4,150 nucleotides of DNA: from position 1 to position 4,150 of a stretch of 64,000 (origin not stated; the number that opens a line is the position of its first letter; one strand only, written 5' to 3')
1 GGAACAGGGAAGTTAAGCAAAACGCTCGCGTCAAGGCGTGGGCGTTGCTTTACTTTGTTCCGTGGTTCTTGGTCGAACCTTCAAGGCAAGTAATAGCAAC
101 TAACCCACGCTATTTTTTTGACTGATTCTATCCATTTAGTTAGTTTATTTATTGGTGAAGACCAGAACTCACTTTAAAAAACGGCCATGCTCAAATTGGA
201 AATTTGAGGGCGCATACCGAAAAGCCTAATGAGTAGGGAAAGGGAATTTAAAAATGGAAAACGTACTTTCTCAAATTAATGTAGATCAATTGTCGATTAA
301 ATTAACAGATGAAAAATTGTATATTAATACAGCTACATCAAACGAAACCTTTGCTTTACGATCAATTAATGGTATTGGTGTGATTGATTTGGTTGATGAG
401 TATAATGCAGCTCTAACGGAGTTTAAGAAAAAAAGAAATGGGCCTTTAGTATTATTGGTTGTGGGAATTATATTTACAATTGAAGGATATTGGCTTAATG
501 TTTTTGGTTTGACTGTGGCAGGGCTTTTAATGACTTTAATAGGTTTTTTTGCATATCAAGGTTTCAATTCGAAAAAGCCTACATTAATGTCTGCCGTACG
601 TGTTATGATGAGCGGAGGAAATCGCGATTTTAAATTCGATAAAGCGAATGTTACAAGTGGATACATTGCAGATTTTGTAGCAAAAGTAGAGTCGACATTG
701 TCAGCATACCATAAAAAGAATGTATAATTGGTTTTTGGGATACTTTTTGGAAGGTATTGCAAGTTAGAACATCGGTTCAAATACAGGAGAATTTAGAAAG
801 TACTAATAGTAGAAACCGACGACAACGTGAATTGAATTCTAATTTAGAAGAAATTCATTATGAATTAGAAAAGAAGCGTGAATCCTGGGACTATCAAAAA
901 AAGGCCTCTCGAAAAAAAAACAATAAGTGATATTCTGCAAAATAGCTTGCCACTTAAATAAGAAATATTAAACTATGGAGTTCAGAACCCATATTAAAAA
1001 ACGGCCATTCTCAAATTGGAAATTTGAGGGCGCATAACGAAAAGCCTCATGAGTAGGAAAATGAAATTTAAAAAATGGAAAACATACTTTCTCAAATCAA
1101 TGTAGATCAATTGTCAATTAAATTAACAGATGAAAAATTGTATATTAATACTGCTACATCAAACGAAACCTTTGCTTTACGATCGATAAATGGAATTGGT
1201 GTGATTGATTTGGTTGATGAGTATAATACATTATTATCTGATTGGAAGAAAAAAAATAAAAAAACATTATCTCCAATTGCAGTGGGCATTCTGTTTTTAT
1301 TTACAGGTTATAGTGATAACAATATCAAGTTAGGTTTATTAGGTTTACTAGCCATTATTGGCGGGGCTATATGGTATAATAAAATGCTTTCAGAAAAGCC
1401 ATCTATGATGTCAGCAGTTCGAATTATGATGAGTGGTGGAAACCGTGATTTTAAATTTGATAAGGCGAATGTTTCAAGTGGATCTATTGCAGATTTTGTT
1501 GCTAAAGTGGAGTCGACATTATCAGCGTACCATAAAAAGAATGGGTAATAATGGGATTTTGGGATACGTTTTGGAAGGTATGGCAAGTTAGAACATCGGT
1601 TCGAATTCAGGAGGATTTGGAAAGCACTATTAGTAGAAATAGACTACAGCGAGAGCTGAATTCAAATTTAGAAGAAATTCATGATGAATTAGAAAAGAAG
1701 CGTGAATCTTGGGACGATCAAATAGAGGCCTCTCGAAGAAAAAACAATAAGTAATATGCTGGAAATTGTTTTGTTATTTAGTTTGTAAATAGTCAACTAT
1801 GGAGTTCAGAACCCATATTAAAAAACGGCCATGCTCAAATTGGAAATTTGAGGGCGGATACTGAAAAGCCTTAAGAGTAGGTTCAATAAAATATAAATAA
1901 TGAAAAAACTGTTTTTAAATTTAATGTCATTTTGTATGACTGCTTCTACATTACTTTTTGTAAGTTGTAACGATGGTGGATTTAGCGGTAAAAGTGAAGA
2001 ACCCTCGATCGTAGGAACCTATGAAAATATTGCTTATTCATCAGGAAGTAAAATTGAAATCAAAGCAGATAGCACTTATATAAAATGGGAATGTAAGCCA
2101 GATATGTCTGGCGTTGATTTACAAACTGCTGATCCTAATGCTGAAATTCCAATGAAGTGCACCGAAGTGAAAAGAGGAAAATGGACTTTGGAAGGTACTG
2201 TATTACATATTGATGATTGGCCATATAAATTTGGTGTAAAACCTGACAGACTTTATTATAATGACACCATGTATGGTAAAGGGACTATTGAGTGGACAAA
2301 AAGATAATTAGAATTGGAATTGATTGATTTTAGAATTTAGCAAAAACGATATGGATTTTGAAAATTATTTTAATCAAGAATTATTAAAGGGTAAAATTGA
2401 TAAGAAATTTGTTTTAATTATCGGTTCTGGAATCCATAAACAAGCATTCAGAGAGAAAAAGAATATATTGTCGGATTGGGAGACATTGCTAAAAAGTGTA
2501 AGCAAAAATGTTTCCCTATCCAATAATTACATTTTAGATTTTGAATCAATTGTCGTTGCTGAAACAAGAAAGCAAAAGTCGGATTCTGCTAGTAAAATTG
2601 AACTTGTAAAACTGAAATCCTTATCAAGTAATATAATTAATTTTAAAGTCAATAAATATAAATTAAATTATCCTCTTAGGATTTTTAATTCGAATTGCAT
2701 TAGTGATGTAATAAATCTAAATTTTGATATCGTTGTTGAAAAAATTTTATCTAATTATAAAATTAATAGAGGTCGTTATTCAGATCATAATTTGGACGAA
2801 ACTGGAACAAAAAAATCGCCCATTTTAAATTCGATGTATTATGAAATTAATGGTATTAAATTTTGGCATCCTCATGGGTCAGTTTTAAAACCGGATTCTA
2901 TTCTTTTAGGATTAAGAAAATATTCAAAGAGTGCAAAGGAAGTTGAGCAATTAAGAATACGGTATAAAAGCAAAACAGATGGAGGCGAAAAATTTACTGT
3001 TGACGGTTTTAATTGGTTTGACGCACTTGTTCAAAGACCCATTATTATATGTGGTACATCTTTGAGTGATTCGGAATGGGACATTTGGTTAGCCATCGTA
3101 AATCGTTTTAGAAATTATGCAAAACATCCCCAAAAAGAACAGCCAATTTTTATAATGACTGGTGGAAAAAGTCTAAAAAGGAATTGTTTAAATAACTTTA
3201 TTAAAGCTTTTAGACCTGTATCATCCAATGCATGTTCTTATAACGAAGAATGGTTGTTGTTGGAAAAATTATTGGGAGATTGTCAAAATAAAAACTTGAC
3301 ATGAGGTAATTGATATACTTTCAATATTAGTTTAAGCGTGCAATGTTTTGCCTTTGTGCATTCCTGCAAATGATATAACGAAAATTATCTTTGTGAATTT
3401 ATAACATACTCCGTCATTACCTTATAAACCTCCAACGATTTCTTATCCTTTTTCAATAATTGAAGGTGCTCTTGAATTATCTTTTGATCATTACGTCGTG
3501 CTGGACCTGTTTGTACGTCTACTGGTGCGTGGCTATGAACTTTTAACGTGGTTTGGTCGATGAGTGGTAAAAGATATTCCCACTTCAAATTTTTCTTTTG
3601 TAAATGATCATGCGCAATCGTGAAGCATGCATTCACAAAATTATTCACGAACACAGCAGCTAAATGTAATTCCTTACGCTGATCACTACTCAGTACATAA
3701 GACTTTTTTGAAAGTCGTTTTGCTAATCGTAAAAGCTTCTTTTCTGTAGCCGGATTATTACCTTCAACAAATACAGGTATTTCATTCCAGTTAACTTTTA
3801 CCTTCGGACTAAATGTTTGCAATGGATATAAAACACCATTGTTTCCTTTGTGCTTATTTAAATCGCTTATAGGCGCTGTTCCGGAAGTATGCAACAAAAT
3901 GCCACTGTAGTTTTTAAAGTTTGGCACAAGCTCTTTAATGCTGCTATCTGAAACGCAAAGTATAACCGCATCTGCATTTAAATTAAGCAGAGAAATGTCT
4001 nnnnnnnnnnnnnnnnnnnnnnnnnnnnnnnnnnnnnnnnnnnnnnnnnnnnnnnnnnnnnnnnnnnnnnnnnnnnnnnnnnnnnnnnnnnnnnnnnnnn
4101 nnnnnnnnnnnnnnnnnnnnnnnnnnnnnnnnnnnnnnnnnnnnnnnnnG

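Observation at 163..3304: Candidate undescribed conflict/defence locus: a stand-alone SIR2_2-like protein plus a lipoprotein, linked by a shared leader to two membrane-hairpin/coiled-coil gene pairs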

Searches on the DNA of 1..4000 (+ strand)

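Call 5: search_rna_families(source=window, start=1, end=4000, threshold=evalue, max_evalue=1, show_alignments=3)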
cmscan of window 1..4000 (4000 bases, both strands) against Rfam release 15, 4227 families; matches with E-value up to 1: 4.
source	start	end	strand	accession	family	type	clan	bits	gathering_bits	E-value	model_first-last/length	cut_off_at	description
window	970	1063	+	RF03081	DUF805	Cis-reg;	CL00115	40.1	51.1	5.3e-05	1-68/68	no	DUF805 RNA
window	207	239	+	RF02914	DUF805b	Cis-reg;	CL00115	33.3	35.6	8.7e-07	1-35/35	no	DUF805b RNA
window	1851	1883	+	RF02914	DUF805b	Cis-reg;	CL00115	31.9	35.6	2.5e-06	1-35/35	no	DUF805b RNA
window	1213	1255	+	RF01125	sR4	Gene; snRNA; snoRNA; CD-box;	-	17.9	50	0.86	1-56/56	no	Small nucleolar RNA sR4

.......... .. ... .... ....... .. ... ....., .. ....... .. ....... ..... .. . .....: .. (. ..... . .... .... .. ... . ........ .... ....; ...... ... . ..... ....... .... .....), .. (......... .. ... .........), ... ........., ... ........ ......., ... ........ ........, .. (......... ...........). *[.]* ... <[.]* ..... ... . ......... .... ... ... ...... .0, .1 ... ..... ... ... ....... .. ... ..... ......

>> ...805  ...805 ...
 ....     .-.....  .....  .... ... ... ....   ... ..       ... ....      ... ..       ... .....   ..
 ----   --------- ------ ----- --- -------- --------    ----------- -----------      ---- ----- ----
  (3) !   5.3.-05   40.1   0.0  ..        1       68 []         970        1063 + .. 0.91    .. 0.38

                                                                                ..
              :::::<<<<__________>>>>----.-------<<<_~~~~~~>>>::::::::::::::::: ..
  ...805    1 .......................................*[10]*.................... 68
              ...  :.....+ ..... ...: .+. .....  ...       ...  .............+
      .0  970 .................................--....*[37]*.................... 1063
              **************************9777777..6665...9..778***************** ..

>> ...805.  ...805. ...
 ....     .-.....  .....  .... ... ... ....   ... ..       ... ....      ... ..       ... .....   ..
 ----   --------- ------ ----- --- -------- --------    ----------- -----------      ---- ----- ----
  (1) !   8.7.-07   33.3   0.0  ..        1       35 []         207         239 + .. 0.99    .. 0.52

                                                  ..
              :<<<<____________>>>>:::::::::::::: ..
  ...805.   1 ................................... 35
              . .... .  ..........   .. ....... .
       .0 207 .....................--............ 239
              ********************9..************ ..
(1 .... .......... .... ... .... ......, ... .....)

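Call 21: search_rna_families(source=L004, start=1, end=4163, threshold=evalue, max_evalue=1, show_alignments=2)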
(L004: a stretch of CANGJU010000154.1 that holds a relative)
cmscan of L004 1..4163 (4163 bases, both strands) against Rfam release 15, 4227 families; matches with E-value up to 1: 3.
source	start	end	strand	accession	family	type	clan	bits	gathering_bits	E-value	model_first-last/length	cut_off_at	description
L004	2084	2176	+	RF03081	DUF805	Cis-reg;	CL00115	45.7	51.1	2.7e-06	1-68/68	no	DUF805 RNA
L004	2949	2981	+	RF02914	DUF805b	Cis-reg;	CL00115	31.4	35.6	4e-06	1-35/35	no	DUF805b RNA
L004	3859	3938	+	RF01604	plasmodium_snoR28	Gene; snRNA; snoRNA; CD-box;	-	25.4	63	0.78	1-78/78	no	small nucleolar RNA snoR28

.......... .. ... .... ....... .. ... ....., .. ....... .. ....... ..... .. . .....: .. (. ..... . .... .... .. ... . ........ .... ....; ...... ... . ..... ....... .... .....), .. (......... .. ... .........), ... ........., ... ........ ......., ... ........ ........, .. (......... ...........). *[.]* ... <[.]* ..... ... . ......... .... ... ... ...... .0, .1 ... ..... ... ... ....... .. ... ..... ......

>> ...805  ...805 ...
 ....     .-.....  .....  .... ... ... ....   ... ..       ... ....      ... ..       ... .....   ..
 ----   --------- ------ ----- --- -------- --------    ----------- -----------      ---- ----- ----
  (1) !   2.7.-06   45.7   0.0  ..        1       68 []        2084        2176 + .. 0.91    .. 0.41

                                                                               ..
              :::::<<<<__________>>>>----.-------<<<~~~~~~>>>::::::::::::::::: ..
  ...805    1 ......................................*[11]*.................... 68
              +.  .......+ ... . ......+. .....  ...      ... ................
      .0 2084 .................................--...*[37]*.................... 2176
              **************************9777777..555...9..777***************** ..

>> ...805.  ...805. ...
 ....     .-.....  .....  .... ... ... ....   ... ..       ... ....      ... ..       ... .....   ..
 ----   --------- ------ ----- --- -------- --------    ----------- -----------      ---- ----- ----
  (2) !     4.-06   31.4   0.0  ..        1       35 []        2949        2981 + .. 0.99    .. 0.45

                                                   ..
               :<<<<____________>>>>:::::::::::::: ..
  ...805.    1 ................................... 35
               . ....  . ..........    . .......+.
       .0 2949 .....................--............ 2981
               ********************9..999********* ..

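Call 26: build_rna_model(alignment_id=A3)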
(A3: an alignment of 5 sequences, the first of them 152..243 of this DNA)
Model R1 built from alignment A3 (5 sequences, 93 columns); structure: RNAalifold consensus.
model positions 92; base pairs 21; branch points 2; effective number of sequences 1.09; information 0.621 bits per position. Calibrated on 0.2 Mb of random sequence (short: E-values are rough).
structure used (alignment columns):
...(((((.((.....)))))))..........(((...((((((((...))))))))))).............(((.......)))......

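Call 27: search_with_rna_model(model_id=R1, sources=[window, L001, L002, L004, L006, L007, L008, L009, L010, L011, L012, L013, L014, L015, L016, L017, L018, L019, L020, L021, L022, L023, L024, L025, L026, L027, L028, L029, L030, L031, L032, L033, L034], max_evalue=10)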
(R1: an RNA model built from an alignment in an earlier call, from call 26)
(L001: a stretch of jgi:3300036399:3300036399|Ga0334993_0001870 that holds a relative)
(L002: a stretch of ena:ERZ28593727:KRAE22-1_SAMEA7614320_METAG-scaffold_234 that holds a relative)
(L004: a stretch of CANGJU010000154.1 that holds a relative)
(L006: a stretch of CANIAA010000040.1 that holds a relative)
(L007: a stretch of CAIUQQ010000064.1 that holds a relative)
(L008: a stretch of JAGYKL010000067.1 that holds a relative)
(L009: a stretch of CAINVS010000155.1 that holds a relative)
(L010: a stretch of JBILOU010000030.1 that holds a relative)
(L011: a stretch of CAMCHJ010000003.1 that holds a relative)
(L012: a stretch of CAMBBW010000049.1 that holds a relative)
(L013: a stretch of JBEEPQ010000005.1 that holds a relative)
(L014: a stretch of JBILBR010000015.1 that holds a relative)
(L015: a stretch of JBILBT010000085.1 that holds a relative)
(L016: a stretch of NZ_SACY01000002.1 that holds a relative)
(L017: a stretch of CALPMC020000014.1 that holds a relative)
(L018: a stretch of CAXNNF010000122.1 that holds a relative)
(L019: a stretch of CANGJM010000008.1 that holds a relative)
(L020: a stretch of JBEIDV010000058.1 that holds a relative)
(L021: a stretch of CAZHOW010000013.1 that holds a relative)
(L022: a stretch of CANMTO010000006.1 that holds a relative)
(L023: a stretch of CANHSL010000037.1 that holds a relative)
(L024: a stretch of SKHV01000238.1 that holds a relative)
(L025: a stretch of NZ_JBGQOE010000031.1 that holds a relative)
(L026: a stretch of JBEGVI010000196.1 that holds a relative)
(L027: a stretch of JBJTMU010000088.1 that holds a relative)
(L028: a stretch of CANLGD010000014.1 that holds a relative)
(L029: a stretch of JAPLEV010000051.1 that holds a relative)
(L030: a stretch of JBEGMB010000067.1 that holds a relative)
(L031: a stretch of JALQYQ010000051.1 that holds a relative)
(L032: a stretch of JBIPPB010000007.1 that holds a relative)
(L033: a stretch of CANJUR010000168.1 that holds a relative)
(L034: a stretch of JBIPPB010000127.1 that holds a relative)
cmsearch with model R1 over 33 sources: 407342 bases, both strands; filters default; matches with E-value up to 10: 9.
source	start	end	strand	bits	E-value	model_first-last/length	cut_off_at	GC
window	972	1063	+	115.2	5.6e-22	1-92/92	no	0.39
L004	2086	2176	+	110.5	5.7e-21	1-92/92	no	0.42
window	1796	1887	+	109.5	9e-21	1-92/92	no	0.39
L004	2894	2985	+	108.5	1.5e-20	1-92/92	no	0.41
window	152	243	+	107.7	2.2e-20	1-92/92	no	0.43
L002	11736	11802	+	33.8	0.00015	1-92/92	no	0.36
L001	6839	6931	+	16.9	0.6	1-92/92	no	0.32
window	37830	37908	-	15.1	1.5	1-92/92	no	0.38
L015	5501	5618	-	12.8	4.5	1-92/92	no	0.4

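Call 36: search_with_rna_model(model_id=R1, sources=[L035, L036, L037, L038, L039, L040], max_evalue=10, show_alignments=4)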
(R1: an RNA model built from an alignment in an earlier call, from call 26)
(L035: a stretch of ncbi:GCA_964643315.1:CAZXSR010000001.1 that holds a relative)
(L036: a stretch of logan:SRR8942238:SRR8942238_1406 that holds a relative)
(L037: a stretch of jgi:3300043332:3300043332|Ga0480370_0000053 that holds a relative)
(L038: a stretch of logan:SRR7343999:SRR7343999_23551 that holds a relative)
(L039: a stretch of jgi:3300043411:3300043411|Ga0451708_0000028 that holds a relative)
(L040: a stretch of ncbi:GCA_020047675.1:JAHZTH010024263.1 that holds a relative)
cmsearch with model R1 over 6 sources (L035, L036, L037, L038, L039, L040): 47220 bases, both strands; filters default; matches with E-value up to 10: 5.
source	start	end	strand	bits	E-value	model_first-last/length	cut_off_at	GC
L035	4924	4989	+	43.6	1.3e-07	1-92/92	no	0.45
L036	2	67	+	43.6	1.3e-07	1-92/92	no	0.45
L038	6224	6289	+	34.3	1.3e-05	1-92/92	no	0.36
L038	4921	4987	+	26.3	0.00067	1-92/92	no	0.34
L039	9493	9521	-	9.4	2.8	32-60/92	no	0.55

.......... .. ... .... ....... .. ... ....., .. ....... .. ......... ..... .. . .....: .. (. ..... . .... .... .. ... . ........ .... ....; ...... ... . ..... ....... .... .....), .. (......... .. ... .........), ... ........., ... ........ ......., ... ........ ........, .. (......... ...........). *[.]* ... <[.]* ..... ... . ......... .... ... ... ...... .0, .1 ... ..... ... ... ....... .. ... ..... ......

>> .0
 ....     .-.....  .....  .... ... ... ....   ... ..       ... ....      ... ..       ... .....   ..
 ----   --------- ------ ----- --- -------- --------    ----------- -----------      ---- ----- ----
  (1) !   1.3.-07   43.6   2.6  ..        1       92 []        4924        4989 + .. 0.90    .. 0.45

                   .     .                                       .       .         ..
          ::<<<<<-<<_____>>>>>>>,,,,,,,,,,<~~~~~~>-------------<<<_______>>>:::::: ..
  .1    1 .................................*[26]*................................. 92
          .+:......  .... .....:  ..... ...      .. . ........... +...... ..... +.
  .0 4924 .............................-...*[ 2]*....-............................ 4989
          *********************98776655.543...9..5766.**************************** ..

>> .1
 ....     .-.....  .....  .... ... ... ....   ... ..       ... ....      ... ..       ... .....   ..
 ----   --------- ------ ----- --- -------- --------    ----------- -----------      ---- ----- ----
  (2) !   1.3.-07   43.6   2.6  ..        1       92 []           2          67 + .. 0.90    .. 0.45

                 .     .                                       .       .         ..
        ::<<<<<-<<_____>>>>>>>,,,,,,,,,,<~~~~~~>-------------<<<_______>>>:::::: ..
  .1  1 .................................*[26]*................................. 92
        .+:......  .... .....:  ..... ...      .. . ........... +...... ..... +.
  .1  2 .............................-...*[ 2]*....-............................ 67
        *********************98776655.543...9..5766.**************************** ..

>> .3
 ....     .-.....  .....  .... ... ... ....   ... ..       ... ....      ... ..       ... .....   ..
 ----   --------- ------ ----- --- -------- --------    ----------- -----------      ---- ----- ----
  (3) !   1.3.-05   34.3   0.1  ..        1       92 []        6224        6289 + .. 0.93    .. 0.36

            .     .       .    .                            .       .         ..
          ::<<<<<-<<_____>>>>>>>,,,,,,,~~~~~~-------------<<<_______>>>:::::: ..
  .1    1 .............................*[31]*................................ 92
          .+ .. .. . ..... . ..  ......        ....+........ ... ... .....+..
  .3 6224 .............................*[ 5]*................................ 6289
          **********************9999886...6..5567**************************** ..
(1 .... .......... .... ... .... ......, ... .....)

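Call 67: search_rna_families(sources=[L035, L037, L038, L039, L002], threshold=evalue, max_evalue=0.5)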
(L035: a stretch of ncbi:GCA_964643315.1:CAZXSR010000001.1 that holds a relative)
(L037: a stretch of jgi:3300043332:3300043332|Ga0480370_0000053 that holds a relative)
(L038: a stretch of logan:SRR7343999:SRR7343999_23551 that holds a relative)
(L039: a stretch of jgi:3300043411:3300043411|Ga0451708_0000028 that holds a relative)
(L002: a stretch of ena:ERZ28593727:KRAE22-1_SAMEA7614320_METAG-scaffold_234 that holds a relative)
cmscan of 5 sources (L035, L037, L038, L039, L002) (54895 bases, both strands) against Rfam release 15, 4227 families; matches with E-value up to 0.5: 6.
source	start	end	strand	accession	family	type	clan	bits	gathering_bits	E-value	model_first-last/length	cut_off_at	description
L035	4922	4989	+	RF03081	DUF805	Cis-reg;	CL00115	83.6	51.1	4.3e-14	1-68/68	no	DUF805 RNA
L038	6222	6289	+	RF03081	DUF805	Cis-reg;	CL00115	79.7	51.1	3.6e-13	1-68/68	no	DUF805 RNA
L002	12650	12723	-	RF00005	tRNA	Gene; tRNA;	CL00001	72.7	29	4.9e-14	1-71/71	no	tRNA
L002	11734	11802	+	RF03081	DUF805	Cis-reg;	CL00115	68.5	51.1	1.5e-10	1-68/68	no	DUF805 RNA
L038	4919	4987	+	RF03081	DUF805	Cis-reg;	CL00115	67.1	51.1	3.2e-10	1-68/68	no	DUF805 RNA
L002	12649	12723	+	RF04354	Plastid-ycf2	Cis-reg;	-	27.7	65.7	0.13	1-75/75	no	Plastid-ycf2 5UTR RNA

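Call 74: build_rna_model(alignment_id=A6, structure=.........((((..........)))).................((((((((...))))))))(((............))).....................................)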
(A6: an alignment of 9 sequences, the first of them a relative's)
Model R2 built from alignment A6 (9 sequences, 118 columns); structure: as given.
model positions 112; base pairs 15; branch points 2; effective number of sequences 1.81; information 0.59 bits per position. Calibrated on 0.2 Mb of random sequence (short: E-values are rough).
structure used (alignment columns):
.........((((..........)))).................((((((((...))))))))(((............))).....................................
